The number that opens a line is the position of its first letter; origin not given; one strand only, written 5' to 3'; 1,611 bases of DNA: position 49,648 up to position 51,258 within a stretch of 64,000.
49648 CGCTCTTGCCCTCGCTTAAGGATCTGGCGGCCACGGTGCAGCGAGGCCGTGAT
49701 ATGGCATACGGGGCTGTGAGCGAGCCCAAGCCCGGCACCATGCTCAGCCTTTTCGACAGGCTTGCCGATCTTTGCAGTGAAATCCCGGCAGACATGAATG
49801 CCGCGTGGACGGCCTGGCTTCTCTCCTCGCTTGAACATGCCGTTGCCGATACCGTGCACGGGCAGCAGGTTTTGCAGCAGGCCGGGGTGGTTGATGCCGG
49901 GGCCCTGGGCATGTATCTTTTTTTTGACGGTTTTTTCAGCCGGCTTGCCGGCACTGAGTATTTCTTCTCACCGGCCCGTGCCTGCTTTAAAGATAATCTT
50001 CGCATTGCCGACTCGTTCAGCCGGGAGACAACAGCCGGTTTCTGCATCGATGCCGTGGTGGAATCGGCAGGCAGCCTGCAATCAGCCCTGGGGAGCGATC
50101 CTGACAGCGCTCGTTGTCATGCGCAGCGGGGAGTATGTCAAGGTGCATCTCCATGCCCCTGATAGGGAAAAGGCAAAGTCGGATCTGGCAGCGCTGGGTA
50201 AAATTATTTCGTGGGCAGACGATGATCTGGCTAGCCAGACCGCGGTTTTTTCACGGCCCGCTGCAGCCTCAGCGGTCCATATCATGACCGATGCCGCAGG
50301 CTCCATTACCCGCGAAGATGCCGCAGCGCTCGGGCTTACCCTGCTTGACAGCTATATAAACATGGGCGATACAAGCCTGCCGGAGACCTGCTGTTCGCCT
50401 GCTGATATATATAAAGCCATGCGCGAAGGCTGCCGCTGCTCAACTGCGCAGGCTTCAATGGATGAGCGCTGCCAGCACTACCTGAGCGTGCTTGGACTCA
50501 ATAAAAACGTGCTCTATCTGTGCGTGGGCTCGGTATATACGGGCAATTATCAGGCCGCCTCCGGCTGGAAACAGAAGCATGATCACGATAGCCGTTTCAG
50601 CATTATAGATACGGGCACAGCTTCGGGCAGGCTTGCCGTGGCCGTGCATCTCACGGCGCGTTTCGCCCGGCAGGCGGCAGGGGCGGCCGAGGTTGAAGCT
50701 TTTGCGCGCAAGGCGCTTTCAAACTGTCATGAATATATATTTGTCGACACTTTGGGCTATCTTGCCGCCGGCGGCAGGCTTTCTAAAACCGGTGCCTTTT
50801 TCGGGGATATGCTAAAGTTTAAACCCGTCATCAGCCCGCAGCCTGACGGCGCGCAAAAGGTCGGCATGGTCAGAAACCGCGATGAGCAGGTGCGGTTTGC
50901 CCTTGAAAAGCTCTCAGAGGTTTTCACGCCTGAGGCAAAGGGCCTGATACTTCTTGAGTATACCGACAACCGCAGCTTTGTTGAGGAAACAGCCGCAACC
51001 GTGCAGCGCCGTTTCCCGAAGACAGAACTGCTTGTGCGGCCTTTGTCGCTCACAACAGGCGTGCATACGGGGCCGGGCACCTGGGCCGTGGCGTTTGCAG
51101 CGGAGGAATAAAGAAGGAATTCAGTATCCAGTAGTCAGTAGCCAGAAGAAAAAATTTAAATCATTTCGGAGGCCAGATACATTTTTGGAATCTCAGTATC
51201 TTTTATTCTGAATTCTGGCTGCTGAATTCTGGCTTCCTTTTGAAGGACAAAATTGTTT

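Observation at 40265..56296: Aryl-polyene/flexirubin-like lipid locus with no ketosynthase or ACP but with two B12-radical SAM enzymes, an ammonia-lyase and a FakA/FakB-like fusion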

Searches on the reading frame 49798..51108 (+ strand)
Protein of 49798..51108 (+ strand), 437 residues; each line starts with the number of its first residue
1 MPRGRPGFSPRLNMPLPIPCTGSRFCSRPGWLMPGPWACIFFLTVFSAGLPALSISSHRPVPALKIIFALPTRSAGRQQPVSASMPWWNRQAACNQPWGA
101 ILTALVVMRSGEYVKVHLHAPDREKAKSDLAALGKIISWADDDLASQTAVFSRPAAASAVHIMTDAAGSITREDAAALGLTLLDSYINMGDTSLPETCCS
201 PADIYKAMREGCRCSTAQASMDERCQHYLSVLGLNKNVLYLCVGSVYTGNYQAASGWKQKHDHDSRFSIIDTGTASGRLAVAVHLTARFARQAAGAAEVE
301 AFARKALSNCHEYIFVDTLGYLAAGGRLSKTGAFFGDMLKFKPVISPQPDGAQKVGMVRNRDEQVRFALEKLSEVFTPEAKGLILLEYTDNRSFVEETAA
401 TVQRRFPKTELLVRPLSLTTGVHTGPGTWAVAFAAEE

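Call 10: search_protein_families(library=pfam, proteins=[window:49798-51108:+], max_evalue=0.01)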
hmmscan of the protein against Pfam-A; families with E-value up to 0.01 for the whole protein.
window:49798-51108:+ (437 aa): 2 families
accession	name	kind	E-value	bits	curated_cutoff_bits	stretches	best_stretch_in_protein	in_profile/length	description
PF02645.21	DegV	-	2e-42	145.9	27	1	160-435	2-279/280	Uncharacterised protein, DegV family COG1307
PF21645.3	FakA-like_M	-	0.006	16.8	24.9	0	103-148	32-77/80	Fatty acid kinase subunit A-like, middle domain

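Call 12: find_homologous_proteins(query=window:49798-51108:+, max_evalue=0.00001)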
Query window:49798-51108:+ (437 aa): 2681 proteins with E <= 0.00001 among 8000 candidates; the best 120 are listed.
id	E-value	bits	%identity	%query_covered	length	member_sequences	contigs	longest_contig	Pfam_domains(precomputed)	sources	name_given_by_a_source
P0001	1.2e-208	711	96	76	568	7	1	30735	PF02734.23,PF02645.22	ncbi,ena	-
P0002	8.5e-193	659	86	78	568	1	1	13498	PF02734.23,PF02645.22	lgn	-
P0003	1.3e-188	645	88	76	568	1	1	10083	PF02734.23,PF02645.22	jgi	jgi:uncharacterized protein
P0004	7.5e-188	643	88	75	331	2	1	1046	PF02645.22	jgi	jgi:hypothetical protein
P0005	9.8e-181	619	81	78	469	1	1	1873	PF21645.4,PF02734.23,PF02645.22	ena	-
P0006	1.7e-180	619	81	78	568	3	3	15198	PF21645.4,PF02734.23,PF02645.22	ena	-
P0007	1.3e-174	599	81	76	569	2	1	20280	PF21645.4,PF02734.23,PF02645.22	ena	-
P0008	3.7e-171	588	78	76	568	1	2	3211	PF21645.4,PF02734.23,PF02645.22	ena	-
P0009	8.7e-171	587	79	76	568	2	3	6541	PF21645.4,PF02734.23,PF02645.22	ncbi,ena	-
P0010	2.3e-169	582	79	76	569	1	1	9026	PF21645.4,PF02734.23,PF02645.22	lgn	-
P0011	1.9e-167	576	78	75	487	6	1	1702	PF21645.4,PF02734.23,PF02645.22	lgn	-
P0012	8.9e-165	567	77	76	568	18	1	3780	PF21645.4,PF02734.23,PF02645.22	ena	-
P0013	8.2e-164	564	76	75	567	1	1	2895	PF02734.23,PF02645.22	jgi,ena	-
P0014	4.9e-163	561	77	76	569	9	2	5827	PF21645.4,PF02734.23,PF02645.22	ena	-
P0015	1.8e-161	556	76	76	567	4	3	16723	PF02734.23,PF02645.22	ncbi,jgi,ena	-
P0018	1.1e-150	520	70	76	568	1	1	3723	PF02734.23,PF02645.22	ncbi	-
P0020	9.6e-145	501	69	76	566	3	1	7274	PF02734.23,PF02645.22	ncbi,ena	-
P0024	1.1e-135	471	64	75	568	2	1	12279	PF02734.23,PF02645.22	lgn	-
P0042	3.4e-118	413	57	76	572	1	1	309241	PF21645.4,PF02734.23,PF02645.22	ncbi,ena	-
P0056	4.9e-117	410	55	77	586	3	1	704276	PF21645.4,PF02734.23,PF02645.22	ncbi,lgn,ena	-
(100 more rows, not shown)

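Call 13: find_encoding_contigs(protein=P0001, flank=10000, max_places=3)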
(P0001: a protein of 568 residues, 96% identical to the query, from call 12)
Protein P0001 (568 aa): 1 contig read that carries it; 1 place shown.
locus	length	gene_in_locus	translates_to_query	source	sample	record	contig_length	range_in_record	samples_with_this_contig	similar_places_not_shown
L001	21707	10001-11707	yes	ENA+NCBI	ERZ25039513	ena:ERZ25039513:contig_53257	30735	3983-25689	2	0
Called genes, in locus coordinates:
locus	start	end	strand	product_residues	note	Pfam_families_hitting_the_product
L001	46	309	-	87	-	-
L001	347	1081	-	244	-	-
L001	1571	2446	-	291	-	PF03279:Lip_A_acyltrans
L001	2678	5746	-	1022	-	PF03176:MMPL (weak), PF00891:Methyltransf_2 (faint), PF02527:GidB (faint), PF08241:Methyltransf_11, PF08242:Methyltransf_12, PF13489:Methyltransf_23, PF13649:Methyltransf_25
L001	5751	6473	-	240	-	PF00535:Glycos_transf_2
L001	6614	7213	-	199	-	PF02645:DegV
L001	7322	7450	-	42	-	-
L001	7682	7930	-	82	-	-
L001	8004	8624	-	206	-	-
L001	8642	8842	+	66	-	-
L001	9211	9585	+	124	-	PF00221:Lyase_aromatic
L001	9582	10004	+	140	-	PF13279:4HBT_2, PF03061:4HBT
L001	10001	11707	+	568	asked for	PF02734:Dak2, PF02645:DegV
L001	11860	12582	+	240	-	PF00535:Glycos_transf_2, PF13641:Glyco_tranf_2_3 (faint)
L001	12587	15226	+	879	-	PF03176:MMPL (weak)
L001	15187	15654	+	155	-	PF08242:Methyltransf_12 (weak), PF13649:Methyltransf_25 (weak)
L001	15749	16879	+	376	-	PF03279:Lip_A_acyltrans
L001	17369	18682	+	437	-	PF09913:DUF2142 (weak)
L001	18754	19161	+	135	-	-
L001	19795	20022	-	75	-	-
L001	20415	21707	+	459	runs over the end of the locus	PF01011:PQQ (faint), PF13570:Beta-prop_ACSF4 (faint), PF13360:PQQ_2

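Call 14: find_encoding_contigs(protein=P0007, flank=10000, max_places=3)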
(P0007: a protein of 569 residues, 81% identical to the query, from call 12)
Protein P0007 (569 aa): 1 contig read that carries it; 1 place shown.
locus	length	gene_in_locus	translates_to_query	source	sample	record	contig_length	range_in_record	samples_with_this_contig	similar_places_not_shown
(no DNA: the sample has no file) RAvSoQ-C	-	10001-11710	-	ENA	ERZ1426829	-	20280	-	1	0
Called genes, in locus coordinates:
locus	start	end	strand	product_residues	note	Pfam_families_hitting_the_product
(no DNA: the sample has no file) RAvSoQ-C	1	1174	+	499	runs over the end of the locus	PF00890:FAD_binding_2 (weak), PF01266:DAO (faint), PF01494:FAD_binding_3 (weak), PF01946:Thi4 (weak), PF12831:FAD_oxidored (weak), PF01593:Amino_oxidase, PF13450:NAD_binding_8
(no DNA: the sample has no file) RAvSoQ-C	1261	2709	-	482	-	PF02310:B12-binding, PF04055:Radical_SAM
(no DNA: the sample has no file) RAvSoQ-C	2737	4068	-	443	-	PF00501:AMP-binding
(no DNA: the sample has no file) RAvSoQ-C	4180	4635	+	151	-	PF22817:ApeP-like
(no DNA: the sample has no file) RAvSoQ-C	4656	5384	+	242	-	PF00106:adh_short, PF08659:KR, PF13561:adh_short_C2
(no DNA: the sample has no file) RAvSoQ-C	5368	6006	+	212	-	PF03548:LolA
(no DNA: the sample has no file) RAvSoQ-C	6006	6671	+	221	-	-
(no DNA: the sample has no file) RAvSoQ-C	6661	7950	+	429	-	PF02310:B12-binding (weak)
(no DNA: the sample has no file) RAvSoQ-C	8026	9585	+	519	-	PF00221:Lyase_aromatic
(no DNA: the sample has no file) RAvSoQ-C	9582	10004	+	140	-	PF13279:4HBT_2 (weak), PF03061:4HBT (weak)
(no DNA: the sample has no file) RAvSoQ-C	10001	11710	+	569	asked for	PF02734:Dak2, PF21645:FakA-like_M (weak), PF02645:DegV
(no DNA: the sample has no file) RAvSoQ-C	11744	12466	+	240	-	PF00535:Glycos_transf_2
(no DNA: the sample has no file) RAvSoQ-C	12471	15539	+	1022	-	PF03176:MMPL, PF08242:Methyltransf_12 (weak), PF13489:Methyltransf_23 (weak)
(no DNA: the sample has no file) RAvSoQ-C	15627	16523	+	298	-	PF03279:Lip_A_acyltrans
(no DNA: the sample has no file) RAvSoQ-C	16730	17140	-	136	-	-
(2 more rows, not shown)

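Call 15: find_encoding_contigs(protein=P0056, flank=10000, max_places=2)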
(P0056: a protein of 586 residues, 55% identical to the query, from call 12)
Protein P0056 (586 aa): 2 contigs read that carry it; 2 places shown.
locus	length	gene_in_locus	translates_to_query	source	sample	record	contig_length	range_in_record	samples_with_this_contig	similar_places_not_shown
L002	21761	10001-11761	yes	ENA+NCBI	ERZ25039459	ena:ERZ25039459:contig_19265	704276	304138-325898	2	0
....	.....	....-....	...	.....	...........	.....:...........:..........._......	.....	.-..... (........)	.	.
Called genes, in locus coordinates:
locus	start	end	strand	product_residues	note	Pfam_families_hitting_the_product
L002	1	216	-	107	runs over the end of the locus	PF02617:ClpS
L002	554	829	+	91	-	-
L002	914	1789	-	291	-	-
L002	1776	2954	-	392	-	PF00109:ketoacyl-synt, PF08545:ACP_syn_III (faint), PF02801:Ketoacyl-synt_C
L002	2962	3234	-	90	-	PF00550:PP-binding (weak)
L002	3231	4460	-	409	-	PF12679:ABC2_membrane_2, PF12698:ABC2_membrane_3, PF01061:ABC2_membrane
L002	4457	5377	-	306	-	PF00005:ABC_tran, PF13304:AAA_21 (faint)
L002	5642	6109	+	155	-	PF22817:ApeP-like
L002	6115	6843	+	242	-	PF00106:adh_short, PF08659:KR, PF13561:adh_short_C2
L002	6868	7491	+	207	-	PF03548:LolA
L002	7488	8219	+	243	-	-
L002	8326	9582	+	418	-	PF02310:B12-binding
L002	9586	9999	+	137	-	PF13279:4HBT_2, PF03061:4HBT (weak)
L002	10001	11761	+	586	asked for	PF02734:Dak2, PF21645:FakA-like_M, PF02645:DegV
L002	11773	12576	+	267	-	PF00535:Glycos_transf_2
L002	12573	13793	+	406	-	PF01321:Creatinase_N, PF00557:Peptidase_M24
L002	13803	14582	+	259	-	PF11716:MDMPI_N, PF12867:DinB_2 (faint), PF08608:Wyosine_form (weak)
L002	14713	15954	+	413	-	PF00109:ketoacyl-synt, PF02801:Ketoacyl-synt_C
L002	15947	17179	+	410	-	PF00109:ketoacyl-synt, PF02801:Ketoacyl-synt_C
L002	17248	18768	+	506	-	PF00501:AMP-binding, PF13193:AMP-binding_C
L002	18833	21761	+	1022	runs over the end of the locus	PF03176:MMPL (faint), PF13489:Methyltransf_23, PF00891:Methyltransf_2 (weak), PF08241:Methyltransf_11 (weak), PF08242:Methyltransf_12, PF13649:Methyltransf_25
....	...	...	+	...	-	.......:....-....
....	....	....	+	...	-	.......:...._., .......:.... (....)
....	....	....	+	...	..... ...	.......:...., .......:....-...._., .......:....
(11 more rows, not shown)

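Call 16: find_encoding_contigs(protein=P0042, flank=10000, max_places=2)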
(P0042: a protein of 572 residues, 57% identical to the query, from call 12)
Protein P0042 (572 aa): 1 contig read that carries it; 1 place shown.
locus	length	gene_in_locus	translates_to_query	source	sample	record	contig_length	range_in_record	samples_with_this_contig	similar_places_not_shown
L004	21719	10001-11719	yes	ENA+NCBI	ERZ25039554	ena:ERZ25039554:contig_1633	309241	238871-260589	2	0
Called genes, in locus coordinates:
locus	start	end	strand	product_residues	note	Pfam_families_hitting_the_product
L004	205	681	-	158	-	PF13899:Thioredoxin_7, PF13098:Thioredoxin_2 (weak)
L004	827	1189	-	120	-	PF02493:MORN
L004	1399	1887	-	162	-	PF05981:CreA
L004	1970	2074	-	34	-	-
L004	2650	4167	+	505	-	PF00501:AMP-binding, PF13193:AMP-binding_C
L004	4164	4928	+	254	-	PF00106:adh_short, PF01370:Epimerase (weak), PF08659:KR, PF13561:adh_short_C2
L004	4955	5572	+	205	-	PF03548:LolA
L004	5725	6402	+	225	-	-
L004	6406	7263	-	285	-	-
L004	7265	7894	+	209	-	-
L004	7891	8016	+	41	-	-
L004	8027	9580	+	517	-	PF00221:Lyase_aromatic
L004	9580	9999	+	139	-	PF13279:4HBT_2, PF03061:4HBT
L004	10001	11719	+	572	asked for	PF02734:Dak2, PF21645:FakA-like_M, PF02645:DegV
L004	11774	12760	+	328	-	PF00535:Glycos_transf_2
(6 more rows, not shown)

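Call 22: find_related_loci(query=A1, collection=genome_contigs, flank=10000)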
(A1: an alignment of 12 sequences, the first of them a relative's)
Query A1 (568 aa) in genome_contigs; peptide patterns used: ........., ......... (x = any residue, [..] = any of these).
599 stretches matched a pattern (row limit reached: there are more); 427 encode a relative of the query (tblastn E <= 1e-3); the best 80 are kept; 80 distinct loci.
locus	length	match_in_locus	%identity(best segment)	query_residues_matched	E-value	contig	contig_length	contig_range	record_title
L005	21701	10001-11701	55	6-567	0e+0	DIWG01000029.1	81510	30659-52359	MAG TPA_asm: Syntrophaceae bacterium UBA6112 UBA6112_contig_5303, whole genome shotgun sequence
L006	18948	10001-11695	53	4-564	0e+0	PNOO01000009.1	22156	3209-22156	MAG: Syntrophus sp. (in: bacteria) isolate SW.007 SW_1001337_22156, whole genome shotgun sequence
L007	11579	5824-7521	54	6-567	0e+0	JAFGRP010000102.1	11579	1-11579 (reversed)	MAG: Deltaproteobacteria bacterium isolate Zod_Metabat.836 k87_5451310, whole genome shotgun sequence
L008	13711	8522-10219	54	6-567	0e+0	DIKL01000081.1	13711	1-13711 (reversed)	MAG TPA_asm: Syntrophaceae bacterium UBA5619 UBA5619_contig_56521, whole genome shotgun sequence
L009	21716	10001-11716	52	1-567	0e+0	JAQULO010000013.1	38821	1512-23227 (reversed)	MAG: Syntrophales bacterium isolate STD1_132 NODE_2044_length_38821_cov_4.223859_Sandtown_D1, whole genome shotgun seque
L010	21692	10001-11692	52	5-564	0e+0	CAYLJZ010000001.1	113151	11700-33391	MAG TPA_asm: uncultured Desulfobacteraceae bacterium isolate binchicken_co220_134 genome assembly, contig: NODE_59_lengt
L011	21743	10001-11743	51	6-567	0e+0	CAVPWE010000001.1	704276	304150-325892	MAG: uncultured delta proteobacterium isolate MFD00032.bin.1.44 genome assembly, contig: contig_19265, whole genome shot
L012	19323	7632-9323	52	5-564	0e+0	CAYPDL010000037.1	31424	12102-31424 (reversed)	MAG TPA_asm: uncultured Desulfobacteraceae bacterium isolate SRP178699_co1_442 genome assembly, contig: NODE_1500_length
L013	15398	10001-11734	51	6-564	0e+0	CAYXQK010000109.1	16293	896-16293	MAG TPA_asm: uncultured Syntrophaceae bacterium isolate binchicken_co255_383 genome assembly, contig: k141_4393509, whol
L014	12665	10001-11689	52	6-564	0e+0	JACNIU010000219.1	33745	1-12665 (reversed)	MAG: Desulfobacterales bacterium isolate NIOZ-UU19 NIOZ-UU_NODE_1376_length_33745_cov_17.4443, whole genome shotgun sequ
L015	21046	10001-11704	51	4-567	0e+0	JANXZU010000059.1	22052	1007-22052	MAG: Syntrophaceae bacterium isolate GL140_4_metabat_43 GL140_4_k141_2218655, whole genome shotgun sequence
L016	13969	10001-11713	51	1-568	0e+0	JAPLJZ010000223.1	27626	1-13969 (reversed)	MAG: Deltaproteobacteria bacterium isolate LacPavin_0419_WC70S_MAG_52_23 LacPavin_0419_WC70S_scaffold_195827, whole geno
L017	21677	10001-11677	52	8-564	0e+0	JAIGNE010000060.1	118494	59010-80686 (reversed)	MAG: Deltaproteobacteria bacterium isolate BIN3 33062, whole genome shotgun sequence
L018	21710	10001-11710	51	1-564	0e+0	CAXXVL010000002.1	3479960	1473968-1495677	MAG: Smithellaceae bacterium isolate ea3e3a57-e723-42e2-b213-d72c633126af genome assembly, contig: contig_2, whole genom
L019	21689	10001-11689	50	5-564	0e+0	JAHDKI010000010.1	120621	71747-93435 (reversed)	MAG: Syntrophaceae bacterium isolate LM1-B42D k141_245955, whole genome shotgun sequence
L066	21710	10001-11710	50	1-567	2e-175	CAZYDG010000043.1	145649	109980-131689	MAG TPA_asm: uncultured Syntrophaceae bacterium isolate SRP293105_co2_5 genome assembly, contig: k141_41556, whole genom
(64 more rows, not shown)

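Call 26: find_encoding_contigs(protein=P0015, flank=10000, max_places=3)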
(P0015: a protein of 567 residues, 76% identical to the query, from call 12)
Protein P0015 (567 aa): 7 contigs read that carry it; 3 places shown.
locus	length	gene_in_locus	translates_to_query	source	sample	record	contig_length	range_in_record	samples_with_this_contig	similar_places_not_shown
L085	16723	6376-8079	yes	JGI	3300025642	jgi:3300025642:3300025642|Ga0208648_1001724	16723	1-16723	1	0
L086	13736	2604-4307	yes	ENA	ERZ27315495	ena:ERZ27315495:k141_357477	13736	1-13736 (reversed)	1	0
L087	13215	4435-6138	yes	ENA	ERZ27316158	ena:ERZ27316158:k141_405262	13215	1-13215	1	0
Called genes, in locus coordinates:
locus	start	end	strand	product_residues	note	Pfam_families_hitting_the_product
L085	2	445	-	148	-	?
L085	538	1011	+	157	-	PF22817:ApeP-like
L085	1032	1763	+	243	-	PF00106:adh_short, PF08659:KR, PF13561:adh_short_C2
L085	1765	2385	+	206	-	PF03548:LolA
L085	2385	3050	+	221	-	-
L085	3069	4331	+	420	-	PF02310:B12-binding (weak), PF04055:Radical_SAM (faint)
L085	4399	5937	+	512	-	PF00221:Lyase_aromatic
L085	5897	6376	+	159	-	PF13279:4HBT_2, PF03061:4HBT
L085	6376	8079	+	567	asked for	PF02734:Dak2, PF02645:DegV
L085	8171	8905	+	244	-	PF00535:Glycos_transf_2, PF13641:Glyco_tranf_2_3 (weak)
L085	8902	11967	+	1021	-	PF03176:MMPL (weak), PF00891:Methyltransf_2 (weak), PF08241:Methyltransf_11 (faint), PF08242:Methyltransf_12 (weak), PF13489:Methyltransf_23, PF13649:Methyltransf_25 (weak)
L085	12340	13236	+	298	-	PF03279:Lip_A_acyltrans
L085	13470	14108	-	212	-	PF00702:Hydrolase, PF13419:HAD_2, PF13242:Hydrolase_like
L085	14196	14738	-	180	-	PF27226:AF_1845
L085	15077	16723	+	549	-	?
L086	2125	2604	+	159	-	PF13279:4HBT_2, PF03061:4HBT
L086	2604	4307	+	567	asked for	PF02734:Dak2, PF02645:DegV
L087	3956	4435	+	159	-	PF13279:4HBT_2, PF03061:4HBT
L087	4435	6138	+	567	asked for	PF02734:Dak2, PF02645:DegV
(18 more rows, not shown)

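Call 27: find_encoding_contigs(protein=P0024, flank=10000, max_places=2)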
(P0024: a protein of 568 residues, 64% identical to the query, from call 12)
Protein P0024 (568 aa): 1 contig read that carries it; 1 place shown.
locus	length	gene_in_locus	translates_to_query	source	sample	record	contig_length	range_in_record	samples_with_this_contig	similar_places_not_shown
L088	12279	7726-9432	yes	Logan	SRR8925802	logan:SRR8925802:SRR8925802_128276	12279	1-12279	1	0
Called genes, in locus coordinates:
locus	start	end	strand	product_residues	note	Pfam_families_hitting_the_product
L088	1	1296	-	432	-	?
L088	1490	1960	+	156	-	PF22817:ApeP-like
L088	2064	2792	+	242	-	PF00106:adh_short, PF08659:KR, PF13561:adh_short_C2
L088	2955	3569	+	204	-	PF03548:LolA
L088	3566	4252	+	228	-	-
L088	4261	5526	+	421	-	PF02310:B12-binding (weak)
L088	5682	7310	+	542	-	PF00221:Lyase_aromatic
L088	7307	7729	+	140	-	PF13279:4HBT_2, PF03061:4HBT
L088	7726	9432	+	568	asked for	PF02734:Dak2 (weak), PF02645:DegV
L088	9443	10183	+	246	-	PF00535:Glycos_transf_2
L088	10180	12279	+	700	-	?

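Call 32: search_protein_families(library=pfam, proteins=[L066:164-1381:-, L066:1381-1650:-, L066:1566-2459:+, L066:2439-3893:-, L066:12664-14109:+, L066:14109-15113:+, L066:15528-16973:-, L066:16993-17358:-, L066:17377-19563:-, L066:6732-7985:+], max_evalue=0.001)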
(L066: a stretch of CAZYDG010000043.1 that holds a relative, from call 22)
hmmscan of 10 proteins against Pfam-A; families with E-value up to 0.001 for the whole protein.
L066:164-1381:- (405 aa): 4 families
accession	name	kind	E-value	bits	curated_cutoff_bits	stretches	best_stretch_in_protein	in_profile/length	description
PF16576.10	HlyD_D23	-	4.1e-14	52.8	30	1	67-298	17-214/214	Barrel-sandwich domain of CusB or HlyD membrane-fusion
PF00529.27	CusB_dom_1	-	2.7e-10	40.8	26.5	1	42-366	2-89/89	Cation efflux system protein CusB domain 1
PF13437.12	HlyD_3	-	2.1e-08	35.3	22.2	1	180-295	2-106/106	HlyD family secretion protein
PF13533.13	Biotin_lipoyl_2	-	0.00058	20.1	29.8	0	71-101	2-32/32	Biotin-lipoyl like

L066:1381-1650:- (89 aa): 0 families

L066:1566-2459:+ (298 aa): 0 families

L066:2439-3893:- (484 aa): 2 families
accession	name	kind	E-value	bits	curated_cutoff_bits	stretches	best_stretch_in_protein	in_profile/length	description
PF00501.34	AMP-binding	-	1.7e-23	83.5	29.9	1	156-318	154-330/384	AMP-binding enzyme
PF13193.12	AMP-binding_C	-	2.8e-06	28.6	24.5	1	399-468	4-76/76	AMP-binding enzyme C-terminal domain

L066:12664-14109:+ (482 aa): 2 families
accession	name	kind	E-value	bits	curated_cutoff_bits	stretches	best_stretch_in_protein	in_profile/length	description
PF04055.27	Radical_SAM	-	8.2e-25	88.3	29.5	1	204-365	1-165/166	Radical SAM superfamily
PF02310.24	B12-binding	-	6.3e-18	65.2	32.1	1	20-139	5-120/121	B12 binding domain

L066:14109-15113:+ (335 aa): 1 family
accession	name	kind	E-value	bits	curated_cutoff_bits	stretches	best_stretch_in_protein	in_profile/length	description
PF11383.14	DUF3187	-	1.5e-66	225.2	24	1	15-335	11-320/320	Protein of unknown function (DUF3187)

L066:15528-16973:- (481 aa): 2 families
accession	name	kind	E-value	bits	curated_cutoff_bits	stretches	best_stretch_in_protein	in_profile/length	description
PF04055.27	Radical_SAM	-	3e-14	53.9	29.5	1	85-200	5-120/166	Radical SAM superfamily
PF13353.11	Fer4_12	-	1.4e-07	32.4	22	1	80-167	9-93/137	4Fe-4S single cluster domain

L066:16993-17358:- (121 aa): 1 family
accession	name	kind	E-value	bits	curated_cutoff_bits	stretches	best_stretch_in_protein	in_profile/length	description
PF00072.30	Response_reg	-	1.7e-23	83.3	30.2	1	3-116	1-111/111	Response regulator receiver domain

L066:17377-19563:- (728 aa): 4 families
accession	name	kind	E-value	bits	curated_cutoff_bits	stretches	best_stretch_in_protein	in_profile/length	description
PF00072.30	Response_reg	-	2.3e-50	169.8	30.2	2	479-593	1-110/111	Response regulator receiver domain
PF02518.31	HATPase_c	-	2e-31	109.2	26.4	1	193-304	1-106/111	Histidine kinase-, DNA gyrase B-, and HSP90-like ATPase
PF00512.31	HisKA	-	1.5e-22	79.9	26.9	1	81-145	1-65/66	His Kinase A (phospho-acceptor) domain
PF01627.28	Hpt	-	3.7e-12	46.7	24.6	1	639-719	2-82/84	Hpt domain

L066:6732-7985:+ (418 aa): 1 family
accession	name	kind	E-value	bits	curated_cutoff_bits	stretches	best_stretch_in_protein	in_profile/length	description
PF02310.24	B12-binding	-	6.9e-08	32.8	32.1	1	31-117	22-119/121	B12 binding domain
